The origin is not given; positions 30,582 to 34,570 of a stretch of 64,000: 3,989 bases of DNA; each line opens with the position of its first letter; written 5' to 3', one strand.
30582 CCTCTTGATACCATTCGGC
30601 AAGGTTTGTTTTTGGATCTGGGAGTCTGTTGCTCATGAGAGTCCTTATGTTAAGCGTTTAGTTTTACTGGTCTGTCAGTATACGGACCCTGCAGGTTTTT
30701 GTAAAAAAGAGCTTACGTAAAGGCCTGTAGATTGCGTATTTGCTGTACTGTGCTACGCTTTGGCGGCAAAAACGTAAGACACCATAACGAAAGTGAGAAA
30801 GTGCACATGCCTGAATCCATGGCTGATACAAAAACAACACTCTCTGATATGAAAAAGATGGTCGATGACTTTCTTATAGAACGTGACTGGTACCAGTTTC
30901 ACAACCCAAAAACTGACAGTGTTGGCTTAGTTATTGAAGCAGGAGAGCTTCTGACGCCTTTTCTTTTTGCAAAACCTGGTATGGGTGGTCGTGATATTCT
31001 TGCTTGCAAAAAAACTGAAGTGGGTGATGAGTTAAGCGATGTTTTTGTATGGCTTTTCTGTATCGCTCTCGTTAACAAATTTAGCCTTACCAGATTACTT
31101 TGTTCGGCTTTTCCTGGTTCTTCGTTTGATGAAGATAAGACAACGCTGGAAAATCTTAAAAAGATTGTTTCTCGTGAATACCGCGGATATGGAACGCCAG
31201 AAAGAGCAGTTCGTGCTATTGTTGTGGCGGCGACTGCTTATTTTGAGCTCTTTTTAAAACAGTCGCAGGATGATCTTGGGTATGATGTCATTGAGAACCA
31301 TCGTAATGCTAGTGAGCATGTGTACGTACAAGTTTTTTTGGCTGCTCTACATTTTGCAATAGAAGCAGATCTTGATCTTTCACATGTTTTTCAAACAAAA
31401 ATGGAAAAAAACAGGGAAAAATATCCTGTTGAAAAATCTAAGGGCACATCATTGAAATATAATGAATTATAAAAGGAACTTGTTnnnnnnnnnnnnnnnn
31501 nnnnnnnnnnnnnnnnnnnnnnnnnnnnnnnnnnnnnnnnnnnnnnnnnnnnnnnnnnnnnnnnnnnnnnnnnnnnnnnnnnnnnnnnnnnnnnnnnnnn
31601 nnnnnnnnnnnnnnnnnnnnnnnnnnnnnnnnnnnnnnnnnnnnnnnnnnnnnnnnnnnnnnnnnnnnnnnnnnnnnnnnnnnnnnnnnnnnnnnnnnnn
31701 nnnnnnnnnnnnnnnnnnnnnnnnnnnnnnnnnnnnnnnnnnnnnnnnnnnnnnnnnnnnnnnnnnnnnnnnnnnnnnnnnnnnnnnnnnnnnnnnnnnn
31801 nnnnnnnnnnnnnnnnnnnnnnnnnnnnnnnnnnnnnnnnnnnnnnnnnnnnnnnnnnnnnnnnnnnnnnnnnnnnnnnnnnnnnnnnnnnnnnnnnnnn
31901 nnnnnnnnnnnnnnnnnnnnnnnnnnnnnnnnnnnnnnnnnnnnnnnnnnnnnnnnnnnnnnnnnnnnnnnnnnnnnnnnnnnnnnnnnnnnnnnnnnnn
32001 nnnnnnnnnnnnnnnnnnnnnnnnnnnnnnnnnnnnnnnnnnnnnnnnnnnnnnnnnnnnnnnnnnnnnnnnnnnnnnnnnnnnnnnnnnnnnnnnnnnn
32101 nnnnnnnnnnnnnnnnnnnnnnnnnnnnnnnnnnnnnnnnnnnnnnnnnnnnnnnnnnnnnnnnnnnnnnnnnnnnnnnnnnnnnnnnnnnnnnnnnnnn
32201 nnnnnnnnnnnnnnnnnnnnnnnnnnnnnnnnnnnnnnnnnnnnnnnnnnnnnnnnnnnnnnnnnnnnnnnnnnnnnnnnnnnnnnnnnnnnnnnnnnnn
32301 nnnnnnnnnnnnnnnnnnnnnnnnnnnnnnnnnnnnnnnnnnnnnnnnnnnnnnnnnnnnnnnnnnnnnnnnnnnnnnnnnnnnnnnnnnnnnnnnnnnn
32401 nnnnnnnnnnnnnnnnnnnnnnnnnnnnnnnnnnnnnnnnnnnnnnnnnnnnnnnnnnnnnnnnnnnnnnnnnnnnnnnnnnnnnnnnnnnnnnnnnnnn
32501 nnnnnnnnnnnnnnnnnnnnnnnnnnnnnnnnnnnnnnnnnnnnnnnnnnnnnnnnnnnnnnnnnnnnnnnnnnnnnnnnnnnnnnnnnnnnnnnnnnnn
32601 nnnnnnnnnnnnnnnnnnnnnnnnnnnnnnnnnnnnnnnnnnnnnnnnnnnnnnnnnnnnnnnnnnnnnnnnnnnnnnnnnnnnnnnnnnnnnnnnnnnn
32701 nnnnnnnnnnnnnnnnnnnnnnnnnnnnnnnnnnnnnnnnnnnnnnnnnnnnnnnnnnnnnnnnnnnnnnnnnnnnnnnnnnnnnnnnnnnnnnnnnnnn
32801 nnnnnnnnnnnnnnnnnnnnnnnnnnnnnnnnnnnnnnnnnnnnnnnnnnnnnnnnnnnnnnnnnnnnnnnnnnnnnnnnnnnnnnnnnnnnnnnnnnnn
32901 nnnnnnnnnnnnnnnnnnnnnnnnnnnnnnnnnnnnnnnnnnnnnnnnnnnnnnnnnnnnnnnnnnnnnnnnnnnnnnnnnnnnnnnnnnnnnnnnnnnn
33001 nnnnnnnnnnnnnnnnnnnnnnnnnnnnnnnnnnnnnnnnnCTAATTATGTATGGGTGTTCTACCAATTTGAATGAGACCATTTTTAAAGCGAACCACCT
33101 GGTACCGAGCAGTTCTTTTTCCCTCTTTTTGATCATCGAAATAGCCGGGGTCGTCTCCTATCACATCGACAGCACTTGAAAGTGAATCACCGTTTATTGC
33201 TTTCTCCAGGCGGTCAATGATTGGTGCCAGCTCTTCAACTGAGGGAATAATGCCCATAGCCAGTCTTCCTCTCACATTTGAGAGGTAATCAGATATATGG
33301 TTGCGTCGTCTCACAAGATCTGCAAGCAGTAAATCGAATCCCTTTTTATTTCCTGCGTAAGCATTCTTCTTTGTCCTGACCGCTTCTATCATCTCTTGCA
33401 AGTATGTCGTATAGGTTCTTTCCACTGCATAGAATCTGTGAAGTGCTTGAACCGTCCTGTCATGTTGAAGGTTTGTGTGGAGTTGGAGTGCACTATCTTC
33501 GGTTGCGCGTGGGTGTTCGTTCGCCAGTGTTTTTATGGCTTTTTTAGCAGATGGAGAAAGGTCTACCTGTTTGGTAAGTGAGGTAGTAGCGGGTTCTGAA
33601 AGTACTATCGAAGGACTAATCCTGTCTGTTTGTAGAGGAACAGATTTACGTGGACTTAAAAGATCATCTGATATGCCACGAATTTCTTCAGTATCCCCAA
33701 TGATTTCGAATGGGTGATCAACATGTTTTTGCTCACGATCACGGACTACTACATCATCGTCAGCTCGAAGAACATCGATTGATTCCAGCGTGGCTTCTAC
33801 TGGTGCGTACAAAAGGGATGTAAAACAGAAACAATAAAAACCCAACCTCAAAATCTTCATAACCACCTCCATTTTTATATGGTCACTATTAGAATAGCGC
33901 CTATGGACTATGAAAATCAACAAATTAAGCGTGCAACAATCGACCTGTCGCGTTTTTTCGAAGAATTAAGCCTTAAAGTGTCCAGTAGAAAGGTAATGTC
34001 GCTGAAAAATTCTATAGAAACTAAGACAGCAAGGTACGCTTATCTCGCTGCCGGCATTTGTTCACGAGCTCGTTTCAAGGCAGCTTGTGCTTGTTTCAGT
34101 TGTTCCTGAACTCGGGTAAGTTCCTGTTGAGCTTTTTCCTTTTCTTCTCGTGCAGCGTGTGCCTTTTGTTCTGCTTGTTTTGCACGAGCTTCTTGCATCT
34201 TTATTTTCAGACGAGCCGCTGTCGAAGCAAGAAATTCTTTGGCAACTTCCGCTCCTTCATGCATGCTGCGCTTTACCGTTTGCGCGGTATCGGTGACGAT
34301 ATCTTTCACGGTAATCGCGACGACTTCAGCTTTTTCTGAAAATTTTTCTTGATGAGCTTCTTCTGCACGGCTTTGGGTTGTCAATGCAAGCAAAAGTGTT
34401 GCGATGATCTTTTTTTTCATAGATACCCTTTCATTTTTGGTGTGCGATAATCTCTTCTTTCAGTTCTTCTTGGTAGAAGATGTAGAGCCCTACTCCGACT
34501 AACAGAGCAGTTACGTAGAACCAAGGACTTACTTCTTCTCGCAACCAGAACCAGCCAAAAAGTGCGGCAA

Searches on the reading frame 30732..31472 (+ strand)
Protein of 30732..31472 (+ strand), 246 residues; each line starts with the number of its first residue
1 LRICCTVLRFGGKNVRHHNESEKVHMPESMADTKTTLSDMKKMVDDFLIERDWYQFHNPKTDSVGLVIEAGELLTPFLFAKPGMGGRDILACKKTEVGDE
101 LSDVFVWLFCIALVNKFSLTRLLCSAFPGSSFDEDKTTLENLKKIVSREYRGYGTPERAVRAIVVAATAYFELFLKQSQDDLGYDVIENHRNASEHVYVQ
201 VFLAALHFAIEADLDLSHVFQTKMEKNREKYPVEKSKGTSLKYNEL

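Call 3: search_protein_families(library=pfam, proteins=[window:30732-31472:+], max_evalue=1)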
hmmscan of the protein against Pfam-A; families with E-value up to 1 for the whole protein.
window:30732-31472:+ (246 aa): 4 families
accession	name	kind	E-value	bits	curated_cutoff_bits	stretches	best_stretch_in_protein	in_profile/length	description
PF12643.12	MazG-like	-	8.5e-07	29.6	27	2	199-246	39-85/85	MazG-like family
PF03819.22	MazG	-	0.003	18.3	22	0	94-120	26-56/74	MazG nucleotide pyrophosphohydrolase domain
PF15581.11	Imm58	-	0.0063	17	25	1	105-162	13-68/109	Immunity protein 58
PF17776.6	NLRC4_HD2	-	0.12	13.4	33.1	1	196-227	1-32/121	NLRC4 helical domain HD2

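Call 4: search_protein_families(library=ncbifam, proteins=[window:30732-31472:+], max_evalue=1)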
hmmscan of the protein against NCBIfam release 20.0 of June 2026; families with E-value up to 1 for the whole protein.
window:30732-31472:+ (246 aa): 1 family
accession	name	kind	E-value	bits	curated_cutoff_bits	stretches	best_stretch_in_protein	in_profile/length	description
NF003703.0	PRK05320.1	equivalog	0.077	12.6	331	1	152-227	100-173/280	sulfurtransferase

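Call 75: search_protein_families(library=padloc, proteins=[window:30732-31472:+], max_evalue=0.01)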
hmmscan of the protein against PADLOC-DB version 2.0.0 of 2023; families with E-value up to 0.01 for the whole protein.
window:30732-31472:+ (246 aa): 0 families

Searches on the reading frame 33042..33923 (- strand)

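Call 3: search_protein_families(library=pfam, proteins=[window:33042-33923:-], max_evalue=1)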
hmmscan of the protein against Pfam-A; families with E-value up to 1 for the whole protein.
window:33042-33923:- (293 aa): 0 families

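Call 4: search_protein_families(library=ncbifam, proteins=[window:33042-33923:-], max_evalue=1)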
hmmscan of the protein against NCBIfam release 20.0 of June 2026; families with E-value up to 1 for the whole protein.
window:33042-33923:- (293 aa): 1 family
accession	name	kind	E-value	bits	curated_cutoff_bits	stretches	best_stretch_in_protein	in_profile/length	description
NF008757.0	PRK11788.1-5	equivalog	0.0031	16.7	363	1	124-213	197-285/388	lipopolysaccharide assembly protein LapB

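Call 75: search_protein_families(library=padloc, proteins=[window:33042-33923:-], max_evalue=0.01)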
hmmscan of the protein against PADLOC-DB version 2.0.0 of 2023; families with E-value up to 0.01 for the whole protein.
window:33042-33923:- (293 aa): 0 families

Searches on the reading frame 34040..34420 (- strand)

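Call 3: search_protein_families(library=pfam, proteins=[window:34040-34420:-], max_evalue=1)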
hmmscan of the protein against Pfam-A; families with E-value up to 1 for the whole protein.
window:34040-34420:- (126 aa): 5 families
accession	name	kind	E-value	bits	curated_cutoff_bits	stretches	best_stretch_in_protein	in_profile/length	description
PF06008.19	Laminin_I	-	0.064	13.4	34.6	1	22-117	82-173/259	Laminin Domain I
PF11068.13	YlqD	-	0.12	13.2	27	1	35-118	6-86/131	YlqD protein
PF07544.18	Med9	-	0.23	12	26.9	1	56-121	16-79/80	RNA polymerase II transcription mediator complex subunit 9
PF09735.14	Nckap1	-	0.68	8.3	27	1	29-117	591-678/1119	Nck-associated protein 1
PF10168.15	Nup88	-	0.88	7.8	24.4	1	24-120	587-685/702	Nuclear pore component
